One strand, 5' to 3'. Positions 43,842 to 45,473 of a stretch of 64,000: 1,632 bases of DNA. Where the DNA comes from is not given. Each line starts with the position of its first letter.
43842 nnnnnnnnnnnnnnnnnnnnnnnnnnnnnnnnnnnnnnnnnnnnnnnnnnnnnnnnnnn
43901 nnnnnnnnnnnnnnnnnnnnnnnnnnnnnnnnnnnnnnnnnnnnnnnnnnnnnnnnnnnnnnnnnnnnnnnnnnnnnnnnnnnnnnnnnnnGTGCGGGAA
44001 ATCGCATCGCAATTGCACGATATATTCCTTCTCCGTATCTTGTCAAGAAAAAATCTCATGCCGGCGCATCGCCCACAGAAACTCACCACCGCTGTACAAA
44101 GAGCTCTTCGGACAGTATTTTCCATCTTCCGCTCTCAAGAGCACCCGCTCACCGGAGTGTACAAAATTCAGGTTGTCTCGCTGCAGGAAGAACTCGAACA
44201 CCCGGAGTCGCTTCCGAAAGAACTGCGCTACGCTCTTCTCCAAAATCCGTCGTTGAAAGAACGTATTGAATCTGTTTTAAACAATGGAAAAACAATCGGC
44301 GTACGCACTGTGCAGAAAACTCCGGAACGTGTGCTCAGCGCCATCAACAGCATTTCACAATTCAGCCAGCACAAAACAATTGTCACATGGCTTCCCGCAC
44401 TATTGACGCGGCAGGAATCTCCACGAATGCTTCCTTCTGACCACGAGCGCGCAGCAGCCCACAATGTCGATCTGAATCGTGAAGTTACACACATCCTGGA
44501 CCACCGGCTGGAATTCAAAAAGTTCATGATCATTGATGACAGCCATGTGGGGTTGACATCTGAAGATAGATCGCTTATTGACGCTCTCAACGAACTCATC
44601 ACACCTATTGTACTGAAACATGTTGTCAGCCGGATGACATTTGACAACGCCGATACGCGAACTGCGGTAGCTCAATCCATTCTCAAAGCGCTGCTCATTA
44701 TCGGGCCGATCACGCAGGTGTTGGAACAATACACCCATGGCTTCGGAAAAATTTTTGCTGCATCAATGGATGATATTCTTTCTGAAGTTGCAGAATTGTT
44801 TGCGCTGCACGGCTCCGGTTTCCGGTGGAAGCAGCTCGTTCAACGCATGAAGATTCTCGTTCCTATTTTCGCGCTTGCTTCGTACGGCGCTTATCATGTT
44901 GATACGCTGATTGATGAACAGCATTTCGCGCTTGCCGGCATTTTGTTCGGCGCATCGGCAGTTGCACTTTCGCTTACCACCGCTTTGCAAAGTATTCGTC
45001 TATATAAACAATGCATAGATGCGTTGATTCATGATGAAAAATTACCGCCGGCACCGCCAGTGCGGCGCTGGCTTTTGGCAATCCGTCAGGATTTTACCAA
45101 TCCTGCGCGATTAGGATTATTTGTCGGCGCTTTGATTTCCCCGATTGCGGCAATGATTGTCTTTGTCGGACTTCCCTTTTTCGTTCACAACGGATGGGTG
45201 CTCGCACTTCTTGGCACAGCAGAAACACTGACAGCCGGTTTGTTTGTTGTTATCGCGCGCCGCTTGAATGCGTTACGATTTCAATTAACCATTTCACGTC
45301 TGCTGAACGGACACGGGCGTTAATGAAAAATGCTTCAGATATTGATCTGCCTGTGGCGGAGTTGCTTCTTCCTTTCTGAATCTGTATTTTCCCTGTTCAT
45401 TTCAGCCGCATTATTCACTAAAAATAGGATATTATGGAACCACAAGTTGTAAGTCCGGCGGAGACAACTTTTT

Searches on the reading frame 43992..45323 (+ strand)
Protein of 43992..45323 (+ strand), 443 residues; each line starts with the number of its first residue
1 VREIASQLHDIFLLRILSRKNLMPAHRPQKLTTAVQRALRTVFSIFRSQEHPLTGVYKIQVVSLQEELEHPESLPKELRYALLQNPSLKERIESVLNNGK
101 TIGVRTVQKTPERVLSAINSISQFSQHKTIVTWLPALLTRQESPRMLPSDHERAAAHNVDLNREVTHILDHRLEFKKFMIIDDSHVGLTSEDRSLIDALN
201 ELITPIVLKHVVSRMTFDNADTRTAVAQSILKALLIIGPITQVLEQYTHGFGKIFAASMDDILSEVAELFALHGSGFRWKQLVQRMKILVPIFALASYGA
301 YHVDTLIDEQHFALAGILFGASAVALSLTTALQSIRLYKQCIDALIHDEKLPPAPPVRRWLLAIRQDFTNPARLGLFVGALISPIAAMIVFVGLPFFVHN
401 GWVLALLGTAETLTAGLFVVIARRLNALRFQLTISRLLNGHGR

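Call 4: search_protein_families(library=pfam, proteins=[window:43992-45323:+], max_evalue=0.01)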
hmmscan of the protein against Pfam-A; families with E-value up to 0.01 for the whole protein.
window:43992-45323:+ (443 aa): 0 families

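Call 5: search_protein_families(library=ncbifam, proteins=[window:43992-45323:+], max_evalue=1)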
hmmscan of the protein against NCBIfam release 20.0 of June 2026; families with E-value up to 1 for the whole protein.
window:43992-45323:+ (443 aa): 0 families

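Call 53: find_homologous_proteins(query=window:44058-45320:+, max_evalue=0.00001)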
Query window:44058-45320:+ (421 aa): 350 proteins with E <= 0.00001 among 8000 candidates; the best 120 are listed.
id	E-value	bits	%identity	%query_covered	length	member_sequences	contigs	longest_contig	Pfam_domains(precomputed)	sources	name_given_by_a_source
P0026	1.7e-241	819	90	100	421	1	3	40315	-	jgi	jgi:hypothetical protein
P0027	9.6e-212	721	84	94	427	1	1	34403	-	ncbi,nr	ncbi:MAG: hypothetical protein KGJ59_01435 [Bacteroidota bacterium]|nr:hypothetical protein [Bactero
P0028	5.6e-170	584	63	95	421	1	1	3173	-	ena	-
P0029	1.1e-169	583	62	95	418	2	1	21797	-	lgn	-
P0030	1.7e-165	569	63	94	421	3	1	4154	-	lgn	-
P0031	5.8e-165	567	61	96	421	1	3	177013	-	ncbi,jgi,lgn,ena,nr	ncbi:MAG TPA: hypothetical protein VMF88_11955 [Bacteroidota bacterium]|nr:hypothetical protein [Bac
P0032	3.0e-164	565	63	94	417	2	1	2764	-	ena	-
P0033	1.0e-163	563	62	94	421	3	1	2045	-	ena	-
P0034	3.0e-163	561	62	94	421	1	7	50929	-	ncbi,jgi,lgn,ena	-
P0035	6.0e-163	560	63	95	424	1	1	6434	-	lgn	-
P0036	1.6e-162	559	62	95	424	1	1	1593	-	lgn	-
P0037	4.1e-162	558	62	95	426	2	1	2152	-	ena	-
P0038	5.4e-162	557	62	95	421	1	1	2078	-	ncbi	-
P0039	6.0e-162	557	62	95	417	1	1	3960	-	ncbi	ncbi:MAG: hypothetical protein WBW71_03270, partial [Bacteroidota bacterium]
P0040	1.1e-161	556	62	94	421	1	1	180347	-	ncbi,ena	-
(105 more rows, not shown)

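Call 67: predict_structure(alignment_id=A2)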
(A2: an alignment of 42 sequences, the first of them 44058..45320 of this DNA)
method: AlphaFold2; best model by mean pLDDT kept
length: 421 residues; sequences in the alignment: 42
mean_pLDDT: 85.7   pTM: 0.80
mean pLDDT of the five models: 85.7, 84.3, 82.5, 81.8, 80.2
residues with pLDDT >= 90: 210; 70-90: 163; 50-70: 36; < 50: 12
segments of 3 or more residues with pLDDT < 50: 1-9, 25-27
pLDDT, mean of each block of 10 residues (from residue 1): 47 67 54 82 89 92 93 92 90 94 94 95 96 96 95 91 89 95 90 86 59 73 78 81 79 84 90 91 92 94 88 94 96 95 89 87 93 86 83 81 81 79 50
secondary structure, 60 per line:
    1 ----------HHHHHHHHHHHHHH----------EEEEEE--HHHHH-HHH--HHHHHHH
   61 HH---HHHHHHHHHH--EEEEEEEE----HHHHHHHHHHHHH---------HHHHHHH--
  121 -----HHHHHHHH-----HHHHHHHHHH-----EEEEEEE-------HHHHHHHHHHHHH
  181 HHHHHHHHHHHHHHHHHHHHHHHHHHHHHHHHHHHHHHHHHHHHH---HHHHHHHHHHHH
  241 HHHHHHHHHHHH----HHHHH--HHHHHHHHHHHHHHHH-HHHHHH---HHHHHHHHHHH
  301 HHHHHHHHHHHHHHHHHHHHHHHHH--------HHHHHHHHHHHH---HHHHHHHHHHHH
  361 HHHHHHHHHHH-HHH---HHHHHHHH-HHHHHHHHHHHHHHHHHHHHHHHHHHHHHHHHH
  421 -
elements in order: H11-24 E35-40 H43-47 H54-62 H66-75 E78-85 H90-102 H112-118 H126-133 H139-148 E154-160 H168-225 H229-252 H257-261 H264-279 H281-286 H290-325 H334-345 H349-371 H379-386 H388-420

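Call 69: fold_search(model_id=the predicted structure, library=pdb)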
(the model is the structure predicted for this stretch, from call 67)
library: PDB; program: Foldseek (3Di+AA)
matches with E <= 10: 223; with E <= 0.001: 0
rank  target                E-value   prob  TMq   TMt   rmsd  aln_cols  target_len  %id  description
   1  7qks                  3.0e-01  0.09  0.12  0.06  30.8       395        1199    9  Cryo-EM structure of ABC transporter STE6-2p from Pichia pastoris in apo conformation at 3.1 A resolution (released 2022-10-26)
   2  8sx7                  3.4e-01  0.12  0.13  0.06  27.6       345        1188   13  Bovine multidrug resistance protein 4 (MRP4) bound to DHEA-S in MSP lipid nanodisc (released 2024-01-17)
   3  9ryf_A                3.4e-01  0.10  0.12  0.10  27.9       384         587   14  Heterodimeric ABC exporter TmrAB (wild type) in ATP-bound outward-facing occluded conformation in the absence of Mg2+ (released 2026-04-08)
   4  7u2x_E                7.0e-01  0.08  0.14  0.05  32.8       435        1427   11  Cryo-EM structure of the pancreatic ATP-sensitive potassium channel in the presence of carbamazepine and ATP with Kir6 (released 2022-08-31)
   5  8sxb                  7.6e-01  0.09  0.14  0.06  28.0       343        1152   14  Bovine multidrug resistance protein 4 (MRP4) bound to prostaglandin E2 in MSP lipid nanodisc (released 2024-01-17)
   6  7m33_C                7.9e-01  0.08  0.11  0.09  28.9       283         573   14  The structure of Bacillus subtilis BmrCD in the inward-facing conformation bound to Hoechst-33342 and ATP (released 2022-01-05)
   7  8fmv_C                8.7e-01  0.08  0.13  0.10  28.5       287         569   14  Heterodimeric ABC transporter BmrCD in the inward-facing conformation bound to substrate and ATP: BmrCD_IF-2HT/ATP (released 2023-11-15)
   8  9cur_C                9.1e-01  0.07  0.12  0.09  28.5       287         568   14  BmrCD in the inward-facing conformation bound to Hoechsts and lipids (released 2025-08-13)
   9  6rah_B                9.9e-01  0.06  0.12  0.10  28.9       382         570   13  Heterodimeric ABC exporter TmrAB in ATP-bound outward-facing open conformation (released 2019-07-31)
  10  7zly                  1.0e+00  0.06  0.12  0.13  25.2       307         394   11  Crystal structure of human GPCR Niacin receptor (HCA2) expressed from Spodoptera frugiperda (released 2023-04-12)
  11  5eix_G                1.1e+00  0.08  0.10  0.07  23.5       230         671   14  QUINOLONE-STABILIZED CLEAVAGE COMPLEX OF TOPOISOMERASE IV FROM KLEBSIELLA PNEUMONIAE (released 2016-04-13)
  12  7o9w_A                1.1e+00  0.04  0.11  0.05  28.6       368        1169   10  Encequidar-bound human P-glycoprotein in complex with UIC2-Fab (released 2022-01-12)
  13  5eix_J                1.2e+00  0.07  0.09  0.06  23.1       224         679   13  QUINOLONE-STABILIZED CLEAVAGE COMPLEX OF TOPOISOMERASE IV FROM KLEBSIELLA PNEUMONIAE (released 2016-04-13)
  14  5mkk_A                1.2e+00  0.04  0.11  0.08  30.5       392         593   14  Crystal structure of the heterodimeric ABC transporter TmrAB, a homolog of the antigen translocation complex TAP (released 2017-01-18)
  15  9cup_C                1.3e+00  0.06  0.11  0.09  28.7       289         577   15  BmrCD in inward-facing conformation bound to Hoechsts (released 2025-08-13)
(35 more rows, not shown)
